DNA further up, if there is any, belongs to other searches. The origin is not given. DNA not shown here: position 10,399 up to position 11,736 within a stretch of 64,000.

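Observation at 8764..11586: Fic (AMPylator) gene translationally abutting an ATP-dependent DNA ligase gene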

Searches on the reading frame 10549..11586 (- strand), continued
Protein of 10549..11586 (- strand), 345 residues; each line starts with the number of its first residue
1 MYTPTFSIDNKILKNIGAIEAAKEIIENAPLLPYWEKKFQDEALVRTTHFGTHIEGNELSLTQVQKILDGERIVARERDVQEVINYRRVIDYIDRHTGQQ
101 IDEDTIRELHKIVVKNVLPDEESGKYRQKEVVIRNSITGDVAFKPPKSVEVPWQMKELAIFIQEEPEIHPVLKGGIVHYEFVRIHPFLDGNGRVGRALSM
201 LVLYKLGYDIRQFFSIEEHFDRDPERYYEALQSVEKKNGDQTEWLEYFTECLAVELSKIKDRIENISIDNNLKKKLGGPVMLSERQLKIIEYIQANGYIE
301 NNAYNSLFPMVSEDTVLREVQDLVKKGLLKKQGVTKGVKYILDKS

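Call 14: find_homologous_proteins(query=L024:7001-8053:+, max_evalue=1e-10)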
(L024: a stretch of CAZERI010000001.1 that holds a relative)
Query L024:7001-8053:+ (350 aa): 4868 proteins with E <= 1e-10 among 7664 candidates; the best 120 are listed.
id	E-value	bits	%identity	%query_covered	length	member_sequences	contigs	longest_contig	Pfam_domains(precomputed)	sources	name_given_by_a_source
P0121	3.7e-228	774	100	100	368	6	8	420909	PF02661.24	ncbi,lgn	-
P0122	4.1e-206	702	89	100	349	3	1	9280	PF02661.24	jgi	jgi:Fic family protein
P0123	2.7e-198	676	85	100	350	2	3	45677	PF02661.24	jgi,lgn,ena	-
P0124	6.6e-193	658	82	100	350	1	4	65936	PF02661.24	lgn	-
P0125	4.4e-189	646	82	100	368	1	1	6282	PF02661.24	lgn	-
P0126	1.5e-188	644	82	100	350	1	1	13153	PF02661.24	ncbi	ncbi:Dot/Icm type IV secretion system effector CoxFIC1 [soil metagenome]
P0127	4.1e-188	642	82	100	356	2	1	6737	PF02661.24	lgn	-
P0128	1.3e-187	641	82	100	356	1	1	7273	PF02661.24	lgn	-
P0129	1.9e-187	640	81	100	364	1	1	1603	PF02661.24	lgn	-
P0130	5.9e-187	639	81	100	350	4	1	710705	PF02661.24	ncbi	ncbi:MAG: Fic family protein [Patescibacteria group bacterium]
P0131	6.8e-187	638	82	100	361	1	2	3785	PF02661.24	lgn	-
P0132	1.4e-184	631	84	97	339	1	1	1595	PF02661.24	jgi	jgi:Fic family protein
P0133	1.4e-184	631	81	100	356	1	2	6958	PF02661.24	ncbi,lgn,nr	ncbi:MAG TPA: Fic family protein [Patescibacteria group bacterium]|nr:Fic family protein [Patescibac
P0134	3.1e-183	626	80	100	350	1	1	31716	PF02661.24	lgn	-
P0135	3.8e-183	626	83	97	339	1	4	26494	PF02661.24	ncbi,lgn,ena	-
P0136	5.8e-182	622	83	97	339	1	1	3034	PF02661.24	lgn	-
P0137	5.9e-177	606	76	100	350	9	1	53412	PF02661.24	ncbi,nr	ncbi:MAG: Fic family protein [Candidatus Levybacteria bacterium]|nr:Fic family protein [Candidatus L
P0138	1.5e-176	604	76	100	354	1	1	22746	PF02661.24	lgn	-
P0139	2.6e-175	600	75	100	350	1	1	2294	PF02661.24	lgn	-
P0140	1.7e-174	598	75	100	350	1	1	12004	PF02661.24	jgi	jgi:Fic family protein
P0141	7.7e-174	596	75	100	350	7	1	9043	PF02661.24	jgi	-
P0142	2.0e-173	594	80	97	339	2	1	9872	PF02661.24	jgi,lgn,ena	-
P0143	2.9e-173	594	77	100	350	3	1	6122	PF02661.24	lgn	-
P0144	3.6e-173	593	75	100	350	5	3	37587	PF02661.24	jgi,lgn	jgi:Fic family protein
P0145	1.1e-171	588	73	100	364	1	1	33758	PF02661.24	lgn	-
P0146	1.2e-171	588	73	100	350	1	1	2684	PF02661.24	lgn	-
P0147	7.9e-169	579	73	100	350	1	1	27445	PF02661.24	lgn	-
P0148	1.0e-168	579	78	97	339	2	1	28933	PF02661.24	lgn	-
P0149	1.1e-168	579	76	97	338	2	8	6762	PF02661.24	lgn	-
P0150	3.6e-166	570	74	97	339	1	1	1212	PF02661.24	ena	-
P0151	1.1e-165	569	74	97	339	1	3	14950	PF02661.24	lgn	-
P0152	1.3e-163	562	71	100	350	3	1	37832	PF02661.24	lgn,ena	-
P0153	1.5e-163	562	74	97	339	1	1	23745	PF02661.24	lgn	-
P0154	2.9e-163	561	71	100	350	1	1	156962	PF02661.24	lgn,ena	-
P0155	8.9e-162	556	71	100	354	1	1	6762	PF02661.24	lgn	-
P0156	1.5e-160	552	70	100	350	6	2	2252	PF02661.24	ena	-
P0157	3.9e-160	550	69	100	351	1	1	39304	PF02661.24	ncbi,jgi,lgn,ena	jgi:Fic family protein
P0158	4.2e-160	550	68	100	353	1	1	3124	PF02661.24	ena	-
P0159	8.2e-160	549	70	100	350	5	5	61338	PF02661.24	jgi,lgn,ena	-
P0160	8.7e-160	549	69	100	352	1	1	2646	PF02661.24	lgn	-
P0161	4.3e-159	547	70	100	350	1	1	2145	PF02661.24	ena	-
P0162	4.6e-159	547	69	100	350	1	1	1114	PF02661.24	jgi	jgi:Fic family protein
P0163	6.6e-159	546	70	100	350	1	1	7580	PF02661.24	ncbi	-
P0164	7.1e-159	546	70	100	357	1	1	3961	PF02661.24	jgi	-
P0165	7.4e-159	546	70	100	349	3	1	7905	PF02661.24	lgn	-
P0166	8.4e-159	546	69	100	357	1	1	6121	PF02661.24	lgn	-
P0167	8.9e-159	546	69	100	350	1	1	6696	PF02661.24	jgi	-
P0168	9.3e-159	546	70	100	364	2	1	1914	PF02661.24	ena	-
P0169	1.1e-158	546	69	100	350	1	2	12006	PF02661.24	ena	-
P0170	1.3e-158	545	68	100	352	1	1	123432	PF02661.24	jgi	jgi:Fic family protein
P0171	2.2e-158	545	70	100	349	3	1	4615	PF02661.24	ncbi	-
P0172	2.4e-158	545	70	100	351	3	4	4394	PF02661.24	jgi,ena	jgi:Fic family protein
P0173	3.1e-158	544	69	100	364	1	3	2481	PF02661.24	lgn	-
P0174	3.3e-158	544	69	100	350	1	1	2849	PF02661.24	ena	-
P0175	3.8e-158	544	69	100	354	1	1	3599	PF02661.24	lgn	-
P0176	5.1e-158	544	69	100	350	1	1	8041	PF02661.24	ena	-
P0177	5.6e-158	543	69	100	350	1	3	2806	PF02661.24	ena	-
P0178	3.1e-157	541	69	100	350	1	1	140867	PF02661.24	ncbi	-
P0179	6.1e-157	540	70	100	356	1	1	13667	PF02661.24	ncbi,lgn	-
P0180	1.4e-156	539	69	100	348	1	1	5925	PF02661.24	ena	-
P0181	2.1e-156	538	68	100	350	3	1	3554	PF02661.24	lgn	-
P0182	2.3e-156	538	68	100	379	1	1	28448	PF02661.24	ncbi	-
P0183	3.1e-156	538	68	100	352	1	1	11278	PF02661.24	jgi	jgi:Fic family protein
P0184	3.5e-156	537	70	100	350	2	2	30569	PF02661.24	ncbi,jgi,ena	-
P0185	3.7e-156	537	69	100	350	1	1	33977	PF02661.24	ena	-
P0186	5.8e-156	537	68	100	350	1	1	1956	PF02661.24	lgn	-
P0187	5.9e-156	537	67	100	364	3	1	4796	PF02661.24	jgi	-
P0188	3.2e-155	534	69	100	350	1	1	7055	PF02661.24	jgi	jgi:Fic family protein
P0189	3.3e-155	534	67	100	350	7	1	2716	PF02661.24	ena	-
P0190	3.4e-155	534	68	100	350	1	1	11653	PF02661.24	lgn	-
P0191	4.3e-155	534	68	100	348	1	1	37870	PF02661.24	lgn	-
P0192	4.8e-155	534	69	100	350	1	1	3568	PF02661.24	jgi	jgi:Fic family protein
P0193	6.5e-155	533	68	100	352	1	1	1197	PF02661.24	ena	-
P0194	7.9e-155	533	67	100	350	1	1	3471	PF02661.24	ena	-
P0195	8.0e-155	533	66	100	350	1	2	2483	PF02661.24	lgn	-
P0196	8.7e-155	533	67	100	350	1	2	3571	PF02661.24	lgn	-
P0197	9.3e-155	533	68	100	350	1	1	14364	PF02661.24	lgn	-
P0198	1.4e-154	532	68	100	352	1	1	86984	PF02661.24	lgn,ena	-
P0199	1.5e-154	532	67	100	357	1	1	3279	PF02661.24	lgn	-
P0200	1.9e-154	532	68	100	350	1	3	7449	PF02661.24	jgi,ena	-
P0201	2.1e-154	532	66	100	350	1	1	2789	PF02661.24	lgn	-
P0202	2.6e-154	531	66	99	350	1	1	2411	PF02661.24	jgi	jgi:cell filamentation protein, protein adenylyltransferase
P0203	3.1e-154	531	66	100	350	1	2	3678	PF02661.24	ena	-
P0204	3.2e-154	531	67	100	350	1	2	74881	PF02661.24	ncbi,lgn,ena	ncbi:MAG: Fic family protein [Patescibacteria group bacterium]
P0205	3.2e-154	531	69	100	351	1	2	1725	PF02661.24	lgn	-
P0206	5.3e-154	530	67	100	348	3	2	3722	PF02661.24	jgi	jgi:Fic family protein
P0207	6.6e-154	530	67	100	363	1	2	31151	PF02661.24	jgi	jgi:Fic family protein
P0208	6.6e-154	530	66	100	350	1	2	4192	PF02661.24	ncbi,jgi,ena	-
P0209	7.5e-154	530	67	100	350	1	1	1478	PF02661.24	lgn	-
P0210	8.8e-154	530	66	100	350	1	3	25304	PF02661.24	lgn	-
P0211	9.9e-154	529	65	100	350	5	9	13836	PF02661.24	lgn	-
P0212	1.2e-153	529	68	100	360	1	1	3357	PF02661.24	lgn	-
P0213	1.2e-153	529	68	100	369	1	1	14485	PF02661.24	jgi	jgi:Fic family protein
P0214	1.3e-153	529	66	100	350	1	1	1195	PF02661.24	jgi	-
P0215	1.5e-153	529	66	100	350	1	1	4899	PF02661.24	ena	-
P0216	1.7e-153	529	67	100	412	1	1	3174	PF02661.24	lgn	-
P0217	2.2e-153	528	66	100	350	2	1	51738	PF02661.24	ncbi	-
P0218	2.4e-153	528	66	99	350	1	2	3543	PF02661.24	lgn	-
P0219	3.0e-153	528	68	100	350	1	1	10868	PF02661.24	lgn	-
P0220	3.5e-153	528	67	100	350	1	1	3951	PF02661.24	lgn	-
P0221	3.6e-153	528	68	100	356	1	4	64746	PF02661.24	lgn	-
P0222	3.9e-153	527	66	99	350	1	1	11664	PF02661.24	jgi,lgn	-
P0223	4.1e-153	527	69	100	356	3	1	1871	PF02661.24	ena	-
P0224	4.3e-153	527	66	100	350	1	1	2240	PF02661.24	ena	-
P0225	5.6e-153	527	65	100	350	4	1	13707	PF02661.24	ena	-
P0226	5.9e-153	527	67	100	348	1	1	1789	PF02661.24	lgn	-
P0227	6.2e-153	527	66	100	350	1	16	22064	PF02661.24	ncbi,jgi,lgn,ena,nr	ncbi:MAG: hypothetical protein A3H17_00710 [Candidatus Levybacteria bacterium RIFCSPLOWO2_12_FULL_37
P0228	6.5e-153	527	67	100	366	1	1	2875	PF02661.24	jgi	jgi:Fic family protein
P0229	6.6e-153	527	66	100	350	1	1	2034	PF02661.24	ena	-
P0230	7.4e-153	527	67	100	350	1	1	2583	PF02661.24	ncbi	-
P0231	7.8e-153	526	68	100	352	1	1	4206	PF02661.24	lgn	-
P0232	7.8e-153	526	68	100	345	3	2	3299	PF02661.24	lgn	-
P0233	7.8e-153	526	66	100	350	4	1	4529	PF02661.24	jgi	-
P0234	8.2e-153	526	65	100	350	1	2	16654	PF02661.24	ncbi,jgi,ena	-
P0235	8.4e-153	526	66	100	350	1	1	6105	PF02661.24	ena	-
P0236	9.4e-153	526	67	100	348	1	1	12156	PF02661.24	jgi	jgi:Fic family protein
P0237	1.1e-152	526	67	100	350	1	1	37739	PF02661.24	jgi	jgi:Fic family protein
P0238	1.3e-152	526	65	100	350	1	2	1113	PF02661.24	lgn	-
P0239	1.3e-152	526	67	100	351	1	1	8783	PF02661.24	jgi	jgi:Fic family protein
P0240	1.3e-152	526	65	100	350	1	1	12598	PF02661.24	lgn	-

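Call 15: find_encoding_contigs(protein=P0170, flank=6000, max_places=2)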
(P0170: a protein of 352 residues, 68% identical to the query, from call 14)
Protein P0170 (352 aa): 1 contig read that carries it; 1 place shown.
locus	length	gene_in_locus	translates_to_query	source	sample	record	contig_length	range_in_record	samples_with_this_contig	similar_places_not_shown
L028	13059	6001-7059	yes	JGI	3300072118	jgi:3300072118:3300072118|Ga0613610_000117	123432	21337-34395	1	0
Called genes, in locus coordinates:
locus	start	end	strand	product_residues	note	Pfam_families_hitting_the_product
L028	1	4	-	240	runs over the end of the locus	-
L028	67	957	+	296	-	PF01149:Fapy_DNA_glyco, PF06831:H2TH, PF06827:zf-FPG_IleRS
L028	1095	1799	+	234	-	PF00696:AA_kinase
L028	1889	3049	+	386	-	PF02463:SMC_N, PF13175:AAA_15, PF13514:AAA_27 (weak), PF13476:AAA_23, PF13304:AAA_21 (faint)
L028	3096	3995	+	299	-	PF01256:Carb_kinase, PF02110:HK (weak)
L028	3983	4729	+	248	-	PF09335:VTT_dom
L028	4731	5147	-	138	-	-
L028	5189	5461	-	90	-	PF18898:DUF5654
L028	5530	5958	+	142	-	PF05635:23S_rRNA_IVP, PF22296:bAvd (weak)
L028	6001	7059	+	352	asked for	PF02661:Fic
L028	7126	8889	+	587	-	PF04675:DNA_ligase_A_N, PF01068:DNA_ligase_A_M, PF04679:DNA_ligase_A_C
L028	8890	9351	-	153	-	-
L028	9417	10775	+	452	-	PF27218:MJ0043_C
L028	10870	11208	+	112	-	PF09685:MamF_MmsF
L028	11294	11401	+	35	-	-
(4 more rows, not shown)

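Call 16: find_encoding_contigs(protein=P0178, flank=6000, max_places=2)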
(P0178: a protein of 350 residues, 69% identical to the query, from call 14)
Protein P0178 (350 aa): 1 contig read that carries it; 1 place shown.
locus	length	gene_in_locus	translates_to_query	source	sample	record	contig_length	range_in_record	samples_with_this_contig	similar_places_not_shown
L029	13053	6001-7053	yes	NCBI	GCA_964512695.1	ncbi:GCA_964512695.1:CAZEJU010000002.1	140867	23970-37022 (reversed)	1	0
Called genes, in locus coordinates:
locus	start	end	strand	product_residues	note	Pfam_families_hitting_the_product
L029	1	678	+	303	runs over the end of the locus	PF01149:Fapy_DNA_glyco, PF06831:H2TH, PF06827:zf-FPG_IleRS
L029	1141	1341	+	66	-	-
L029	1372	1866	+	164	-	-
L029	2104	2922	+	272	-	PF00696:AA_kinase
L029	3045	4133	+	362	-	PF02463:SMC_N, PF13175:AAA_15, PF13476:AAA_23, PF13514:AAA_27 (weak), PF13304:AAA_21 (weak)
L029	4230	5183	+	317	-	PF01256:Carb_kinase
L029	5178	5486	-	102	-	PF18898:DUF5654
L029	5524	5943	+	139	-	PF05635:23S_rRNA_IVP, PF22296:bAvd (faint)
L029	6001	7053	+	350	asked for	PF02661:Fic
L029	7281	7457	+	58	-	PF05635:23S_rRNA_IVP (weak)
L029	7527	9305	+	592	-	PF04675:DNA_ligase_A_N, PF01068:DNA_ligase_A_M, PF04679:DNA_ligase_A_C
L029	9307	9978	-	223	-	-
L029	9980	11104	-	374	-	PF04389:Peptidase_M28, PF01546:Peptidase_M20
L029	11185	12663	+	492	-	PF27218:MJ0043_C (faint)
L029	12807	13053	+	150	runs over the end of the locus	-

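Call 18: search_solved_structures(query=window:10549-11586:-, max_evalue=0.001, show_alignments=3)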
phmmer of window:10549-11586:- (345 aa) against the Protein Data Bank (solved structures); distinct sequences matched with E-value up to 0.001: 30.
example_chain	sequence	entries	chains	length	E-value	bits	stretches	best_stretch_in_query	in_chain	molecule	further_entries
4rgl_A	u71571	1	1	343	3.5e-22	82.2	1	15-253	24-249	Filamentation induced by cAMP protein Fic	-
7xux_A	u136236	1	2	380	5.8e-21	78.2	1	52-331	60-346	Fido domain-containing protein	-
8uqu_A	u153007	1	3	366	5e-19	71.8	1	33-273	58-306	Fido domain-containing protein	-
6i7j_A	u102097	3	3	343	2.6e-18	69.4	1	42-256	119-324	Adenosine monophosphate-protein transferase FICD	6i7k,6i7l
6i7g_A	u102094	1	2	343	8.4e-18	67.8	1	42-256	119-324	Adenosine monophosphate-protein transferase FICD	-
4u04_A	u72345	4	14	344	8.5e-18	67.7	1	42-256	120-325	Adenosine monophosphate-protein transferase FICD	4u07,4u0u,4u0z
6i7i_A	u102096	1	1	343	9.7e-18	67.6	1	42-256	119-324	Adenosine monophosphate-protein transferase FICD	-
6i7h_A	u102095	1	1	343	1.2e-17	67.3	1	42-256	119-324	Adenosine monophosphate-protein transferase FICD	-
7b7z_A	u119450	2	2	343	6.3e-17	64.9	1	42-256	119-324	Protein adenylyltransferase FICD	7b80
6zmd_B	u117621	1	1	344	7.1e-17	64.7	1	44-253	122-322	Protein adenylyltransferase FICD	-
4u0s_A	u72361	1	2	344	7.2e-17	64.7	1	44-256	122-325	Adenosine monophosphate-protein transferase FICD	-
9yz5_A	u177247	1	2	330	7.7e-17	64.6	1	43-255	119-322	Protein adenylyltransferase FICD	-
8cil_A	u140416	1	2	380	1.7e-16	63.5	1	145-331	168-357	Fic family protein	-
5jj6_A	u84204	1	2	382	1.2e-13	54.1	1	45-209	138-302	Adenosine monophosphate-protein transferase FICD homolog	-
5jj7_A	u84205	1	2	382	1e-12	51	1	47-209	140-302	Adenosine monophosphate-protein transferase FICD homolog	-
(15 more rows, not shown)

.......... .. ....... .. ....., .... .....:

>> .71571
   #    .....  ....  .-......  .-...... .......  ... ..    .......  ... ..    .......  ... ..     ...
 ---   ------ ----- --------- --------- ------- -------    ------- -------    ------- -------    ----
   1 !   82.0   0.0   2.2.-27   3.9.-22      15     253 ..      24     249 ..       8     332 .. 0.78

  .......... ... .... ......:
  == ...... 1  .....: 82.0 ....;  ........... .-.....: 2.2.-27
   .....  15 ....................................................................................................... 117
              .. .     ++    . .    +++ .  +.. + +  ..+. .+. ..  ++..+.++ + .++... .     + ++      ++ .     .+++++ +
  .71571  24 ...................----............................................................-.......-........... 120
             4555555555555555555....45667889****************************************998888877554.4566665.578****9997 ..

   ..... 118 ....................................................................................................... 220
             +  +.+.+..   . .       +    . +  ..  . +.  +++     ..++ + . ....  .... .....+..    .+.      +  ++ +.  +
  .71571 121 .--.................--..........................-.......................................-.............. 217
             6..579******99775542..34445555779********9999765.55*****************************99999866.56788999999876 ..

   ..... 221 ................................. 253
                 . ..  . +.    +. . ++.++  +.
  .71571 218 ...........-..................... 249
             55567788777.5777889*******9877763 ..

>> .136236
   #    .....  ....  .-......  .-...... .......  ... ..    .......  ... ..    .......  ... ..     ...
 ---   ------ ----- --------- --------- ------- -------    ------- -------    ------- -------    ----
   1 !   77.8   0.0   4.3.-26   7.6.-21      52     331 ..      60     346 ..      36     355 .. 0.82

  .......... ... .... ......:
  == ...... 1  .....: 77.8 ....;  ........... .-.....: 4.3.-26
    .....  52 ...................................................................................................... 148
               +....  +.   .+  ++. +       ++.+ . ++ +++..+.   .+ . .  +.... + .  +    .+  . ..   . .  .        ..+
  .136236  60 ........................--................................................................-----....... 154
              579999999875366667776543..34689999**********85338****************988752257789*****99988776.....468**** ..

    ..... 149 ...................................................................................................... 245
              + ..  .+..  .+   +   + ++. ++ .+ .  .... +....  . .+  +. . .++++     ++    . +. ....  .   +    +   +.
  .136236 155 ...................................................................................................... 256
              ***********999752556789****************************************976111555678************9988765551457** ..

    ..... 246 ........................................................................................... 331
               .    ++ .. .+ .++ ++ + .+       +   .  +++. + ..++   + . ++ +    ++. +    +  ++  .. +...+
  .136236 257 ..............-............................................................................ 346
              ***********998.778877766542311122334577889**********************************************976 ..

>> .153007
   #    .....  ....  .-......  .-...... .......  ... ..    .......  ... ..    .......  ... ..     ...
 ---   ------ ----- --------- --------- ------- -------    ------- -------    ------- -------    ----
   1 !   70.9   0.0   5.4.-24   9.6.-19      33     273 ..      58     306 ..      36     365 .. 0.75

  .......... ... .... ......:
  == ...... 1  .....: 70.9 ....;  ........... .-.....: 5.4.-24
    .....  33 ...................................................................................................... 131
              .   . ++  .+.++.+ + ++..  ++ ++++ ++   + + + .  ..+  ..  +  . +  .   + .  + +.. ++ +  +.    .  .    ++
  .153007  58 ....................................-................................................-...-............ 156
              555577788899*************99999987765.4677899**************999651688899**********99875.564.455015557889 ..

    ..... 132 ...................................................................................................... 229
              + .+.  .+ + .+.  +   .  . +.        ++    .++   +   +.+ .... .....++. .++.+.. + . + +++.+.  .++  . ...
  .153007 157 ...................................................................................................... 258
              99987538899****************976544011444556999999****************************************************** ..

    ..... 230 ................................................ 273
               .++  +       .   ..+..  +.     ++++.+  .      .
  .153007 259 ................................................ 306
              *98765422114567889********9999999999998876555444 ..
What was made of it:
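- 11416..11436 (-): Inhibitory-helix signature G51-T-H-I-E55-G-N57 (putative Einh = E55). Aligned with the IENN of 4RGL (call 18).
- Checked: Even so, E55-G56-N57 aligns with the IE(N/G) of PDB 4RGL (call 18).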
